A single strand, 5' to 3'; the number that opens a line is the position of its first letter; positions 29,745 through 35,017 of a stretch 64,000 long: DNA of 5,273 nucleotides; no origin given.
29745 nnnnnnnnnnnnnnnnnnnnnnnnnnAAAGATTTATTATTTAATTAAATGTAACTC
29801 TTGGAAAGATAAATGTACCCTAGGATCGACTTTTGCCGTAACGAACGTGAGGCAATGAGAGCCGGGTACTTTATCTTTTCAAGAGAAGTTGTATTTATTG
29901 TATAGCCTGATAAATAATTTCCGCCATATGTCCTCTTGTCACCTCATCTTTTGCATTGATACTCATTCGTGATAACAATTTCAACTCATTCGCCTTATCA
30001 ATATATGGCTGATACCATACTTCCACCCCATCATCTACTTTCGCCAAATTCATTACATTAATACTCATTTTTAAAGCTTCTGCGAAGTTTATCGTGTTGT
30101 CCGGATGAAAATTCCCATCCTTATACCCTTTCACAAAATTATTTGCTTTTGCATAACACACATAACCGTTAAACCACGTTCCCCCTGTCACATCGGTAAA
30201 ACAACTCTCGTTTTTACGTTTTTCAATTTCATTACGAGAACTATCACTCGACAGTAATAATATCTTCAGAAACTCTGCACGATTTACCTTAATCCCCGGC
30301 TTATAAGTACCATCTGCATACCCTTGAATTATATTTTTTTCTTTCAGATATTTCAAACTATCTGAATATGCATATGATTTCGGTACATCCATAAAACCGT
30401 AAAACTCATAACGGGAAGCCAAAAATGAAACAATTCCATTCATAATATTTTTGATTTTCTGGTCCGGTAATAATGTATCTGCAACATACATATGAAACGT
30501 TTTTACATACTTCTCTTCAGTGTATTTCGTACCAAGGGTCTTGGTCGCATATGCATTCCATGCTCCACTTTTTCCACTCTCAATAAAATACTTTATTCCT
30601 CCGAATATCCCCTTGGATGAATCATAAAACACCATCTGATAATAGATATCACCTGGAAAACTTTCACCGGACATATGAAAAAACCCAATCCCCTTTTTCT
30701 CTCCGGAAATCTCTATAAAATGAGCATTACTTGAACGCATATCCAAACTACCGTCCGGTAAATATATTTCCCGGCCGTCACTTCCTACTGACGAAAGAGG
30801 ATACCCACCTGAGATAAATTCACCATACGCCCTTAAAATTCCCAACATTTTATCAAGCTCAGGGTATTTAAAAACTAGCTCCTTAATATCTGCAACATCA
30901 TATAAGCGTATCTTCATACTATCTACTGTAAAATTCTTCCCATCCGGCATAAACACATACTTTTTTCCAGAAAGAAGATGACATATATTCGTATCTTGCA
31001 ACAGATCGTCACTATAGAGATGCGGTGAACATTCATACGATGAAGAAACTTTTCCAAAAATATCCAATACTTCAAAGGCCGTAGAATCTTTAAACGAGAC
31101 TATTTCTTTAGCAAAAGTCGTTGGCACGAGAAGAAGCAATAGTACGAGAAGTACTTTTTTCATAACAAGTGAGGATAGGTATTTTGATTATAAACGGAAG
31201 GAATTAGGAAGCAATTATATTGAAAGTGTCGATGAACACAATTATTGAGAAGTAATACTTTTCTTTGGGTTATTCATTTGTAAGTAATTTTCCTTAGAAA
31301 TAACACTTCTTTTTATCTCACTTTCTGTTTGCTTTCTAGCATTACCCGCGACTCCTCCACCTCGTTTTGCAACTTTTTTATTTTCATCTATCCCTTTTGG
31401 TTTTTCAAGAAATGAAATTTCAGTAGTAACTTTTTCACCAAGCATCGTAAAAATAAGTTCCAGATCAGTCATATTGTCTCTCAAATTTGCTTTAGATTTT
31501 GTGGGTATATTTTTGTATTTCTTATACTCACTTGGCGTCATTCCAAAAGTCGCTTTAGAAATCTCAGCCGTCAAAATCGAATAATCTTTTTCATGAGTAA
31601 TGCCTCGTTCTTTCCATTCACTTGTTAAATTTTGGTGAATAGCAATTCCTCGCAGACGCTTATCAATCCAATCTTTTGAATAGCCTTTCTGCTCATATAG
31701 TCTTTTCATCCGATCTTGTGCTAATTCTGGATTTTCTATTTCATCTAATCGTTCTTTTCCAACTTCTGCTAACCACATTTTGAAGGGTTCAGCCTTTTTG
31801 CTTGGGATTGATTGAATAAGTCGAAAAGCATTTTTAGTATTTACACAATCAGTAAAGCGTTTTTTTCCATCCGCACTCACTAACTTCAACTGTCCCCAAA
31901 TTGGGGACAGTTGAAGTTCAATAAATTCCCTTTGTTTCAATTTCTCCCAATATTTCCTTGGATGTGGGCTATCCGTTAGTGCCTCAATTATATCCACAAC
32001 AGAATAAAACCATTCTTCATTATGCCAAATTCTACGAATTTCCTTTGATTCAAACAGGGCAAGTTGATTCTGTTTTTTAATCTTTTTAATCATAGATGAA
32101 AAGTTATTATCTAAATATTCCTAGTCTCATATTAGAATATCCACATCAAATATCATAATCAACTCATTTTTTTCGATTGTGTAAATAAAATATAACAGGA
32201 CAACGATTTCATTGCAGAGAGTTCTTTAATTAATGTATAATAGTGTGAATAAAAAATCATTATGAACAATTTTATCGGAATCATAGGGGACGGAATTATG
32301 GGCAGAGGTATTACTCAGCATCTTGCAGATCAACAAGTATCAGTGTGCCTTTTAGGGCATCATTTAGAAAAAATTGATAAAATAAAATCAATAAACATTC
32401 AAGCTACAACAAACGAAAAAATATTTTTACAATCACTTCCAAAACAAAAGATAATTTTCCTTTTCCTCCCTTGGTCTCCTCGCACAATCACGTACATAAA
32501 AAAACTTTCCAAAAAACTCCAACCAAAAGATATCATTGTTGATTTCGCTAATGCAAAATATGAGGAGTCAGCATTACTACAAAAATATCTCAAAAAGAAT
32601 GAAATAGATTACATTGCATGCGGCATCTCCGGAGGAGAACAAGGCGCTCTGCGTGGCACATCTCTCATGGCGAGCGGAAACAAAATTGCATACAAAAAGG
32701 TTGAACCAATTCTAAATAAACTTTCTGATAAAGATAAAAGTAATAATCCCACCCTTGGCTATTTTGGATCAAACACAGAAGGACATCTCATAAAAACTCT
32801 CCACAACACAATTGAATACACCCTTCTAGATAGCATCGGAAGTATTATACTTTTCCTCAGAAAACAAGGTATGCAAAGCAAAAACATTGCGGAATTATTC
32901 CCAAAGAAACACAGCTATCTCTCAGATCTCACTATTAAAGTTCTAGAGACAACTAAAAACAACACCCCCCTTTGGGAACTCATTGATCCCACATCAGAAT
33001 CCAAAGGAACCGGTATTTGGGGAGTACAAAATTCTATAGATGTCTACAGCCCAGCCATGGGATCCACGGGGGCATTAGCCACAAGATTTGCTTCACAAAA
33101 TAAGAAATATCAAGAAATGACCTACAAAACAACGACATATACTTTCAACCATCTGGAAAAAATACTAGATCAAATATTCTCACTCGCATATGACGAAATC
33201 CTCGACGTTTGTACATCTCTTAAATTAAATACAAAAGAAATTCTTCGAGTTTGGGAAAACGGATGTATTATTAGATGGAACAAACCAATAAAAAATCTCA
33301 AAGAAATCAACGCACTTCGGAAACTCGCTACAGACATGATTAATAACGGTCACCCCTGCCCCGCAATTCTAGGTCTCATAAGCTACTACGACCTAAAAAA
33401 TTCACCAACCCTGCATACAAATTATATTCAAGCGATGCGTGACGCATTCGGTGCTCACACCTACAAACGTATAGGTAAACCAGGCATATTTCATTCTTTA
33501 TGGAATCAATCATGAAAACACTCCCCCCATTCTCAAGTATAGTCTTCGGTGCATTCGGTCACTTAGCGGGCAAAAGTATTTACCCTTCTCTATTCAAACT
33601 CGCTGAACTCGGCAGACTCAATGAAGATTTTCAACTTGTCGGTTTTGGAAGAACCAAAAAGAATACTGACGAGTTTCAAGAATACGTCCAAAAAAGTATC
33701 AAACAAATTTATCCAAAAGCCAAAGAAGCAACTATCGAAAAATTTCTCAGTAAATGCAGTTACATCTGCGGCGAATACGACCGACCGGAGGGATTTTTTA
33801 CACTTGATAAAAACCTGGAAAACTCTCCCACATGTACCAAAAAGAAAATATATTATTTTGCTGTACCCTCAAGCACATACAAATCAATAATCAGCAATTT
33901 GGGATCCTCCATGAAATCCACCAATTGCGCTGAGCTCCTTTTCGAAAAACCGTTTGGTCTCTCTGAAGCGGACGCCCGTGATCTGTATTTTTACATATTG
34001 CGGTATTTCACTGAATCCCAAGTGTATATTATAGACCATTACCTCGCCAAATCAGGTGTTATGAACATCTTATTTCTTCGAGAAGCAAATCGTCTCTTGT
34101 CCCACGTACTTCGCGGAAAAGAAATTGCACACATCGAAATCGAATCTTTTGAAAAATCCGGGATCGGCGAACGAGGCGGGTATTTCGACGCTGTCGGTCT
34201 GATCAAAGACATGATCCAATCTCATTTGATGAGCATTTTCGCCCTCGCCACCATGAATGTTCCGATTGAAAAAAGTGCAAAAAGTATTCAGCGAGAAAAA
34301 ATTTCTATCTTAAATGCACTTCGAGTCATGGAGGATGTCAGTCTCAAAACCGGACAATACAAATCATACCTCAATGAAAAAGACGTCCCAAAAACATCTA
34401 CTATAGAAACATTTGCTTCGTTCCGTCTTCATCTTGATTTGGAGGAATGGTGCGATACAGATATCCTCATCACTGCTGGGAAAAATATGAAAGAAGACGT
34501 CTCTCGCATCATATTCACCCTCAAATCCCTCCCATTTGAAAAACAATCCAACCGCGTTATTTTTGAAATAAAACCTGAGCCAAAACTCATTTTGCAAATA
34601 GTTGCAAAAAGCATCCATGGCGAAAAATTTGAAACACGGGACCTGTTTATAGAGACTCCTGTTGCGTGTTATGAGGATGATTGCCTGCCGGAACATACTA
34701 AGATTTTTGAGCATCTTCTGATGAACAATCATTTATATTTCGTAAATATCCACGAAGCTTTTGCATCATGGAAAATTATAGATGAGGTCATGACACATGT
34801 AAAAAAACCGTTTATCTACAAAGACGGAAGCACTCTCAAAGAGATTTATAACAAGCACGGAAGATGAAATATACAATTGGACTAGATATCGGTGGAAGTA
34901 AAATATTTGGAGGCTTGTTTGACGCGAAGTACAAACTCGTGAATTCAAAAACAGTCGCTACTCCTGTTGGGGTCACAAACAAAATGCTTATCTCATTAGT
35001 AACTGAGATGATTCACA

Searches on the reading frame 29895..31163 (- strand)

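Call 17: search_protein_families(library=pfam, proteins=[window:29895-31163:-], max_evalue=0.001)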
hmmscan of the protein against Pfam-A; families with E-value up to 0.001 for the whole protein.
window:29895-31163:- (422 aa): 1 family
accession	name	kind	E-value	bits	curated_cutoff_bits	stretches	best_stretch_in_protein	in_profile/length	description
PF00395.25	SLH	-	4.1e-25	87.9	20.8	2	322-363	2-43/44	S-layer homology domain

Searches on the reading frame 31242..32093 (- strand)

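Call 17: search_protein_families(library=pfam, proteins=[window:31242-32093:-], max_evalue=0.001)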
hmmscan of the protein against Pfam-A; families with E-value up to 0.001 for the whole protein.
window:31242-32093:- (283 aa): 1 family
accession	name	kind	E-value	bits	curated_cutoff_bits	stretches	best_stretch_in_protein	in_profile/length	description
PF02498.22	Bro-N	-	1e-09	39.3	25.6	1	18-110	1-92/96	BRO family, N-terminal domain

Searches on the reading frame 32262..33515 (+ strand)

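Call 17: search_protein_families(library=pfam, proteins=[window:32262-33515:+], max_evalue=0.001)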
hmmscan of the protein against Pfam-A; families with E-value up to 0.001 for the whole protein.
window:32262-33515:+ (417 aa): 4 families
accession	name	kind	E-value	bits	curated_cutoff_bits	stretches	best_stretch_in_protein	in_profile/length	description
PF00393.24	6PGD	-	4.4e-39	135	27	2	174-347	1-199/290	6-phosphogluconate dehydrogenase, C-terminal domain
PF03446.21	NAD_binding_2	-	4.5e-30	105.2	21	1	5-156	2-154/161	NAD binding domain of 6-phosphogluconate dehydrogenase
PF02826.25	2-Hacid_dh_C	-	6.8e-05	22.7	25.1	1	5-119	39-150/178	D-isomer specific 2-hydroxyacid dehydrogenase, NAD binding domain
PF03807.23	F420_oxidored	-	9e-05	23.4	21.6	1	5-97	2-93/94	NADP oxidoreductase coenzyme F420-dependent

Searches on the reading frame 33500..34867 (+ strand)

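Call 17: search_protein_families(library=pfam, proteins=[window:33500-34867:+], max_evalue=0.001)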
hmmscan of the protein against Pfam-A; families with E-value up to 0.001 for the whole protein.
window:33500-34867:+ (455 aa): 2 families
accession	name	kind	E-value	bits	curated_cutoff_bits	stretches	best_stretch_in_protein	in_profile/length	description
PF02781.21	G6PD_C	-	9.8e-49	166.4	27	1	192-445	2-279/296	Glucose-6-phosphate dehydrogenase, C-terminal domain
PF00479.28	G6PD_N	-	1e-41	144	22.1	1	14-189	1-183/183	Glucose-6-phosphate dehydrogenase, NAD binding domain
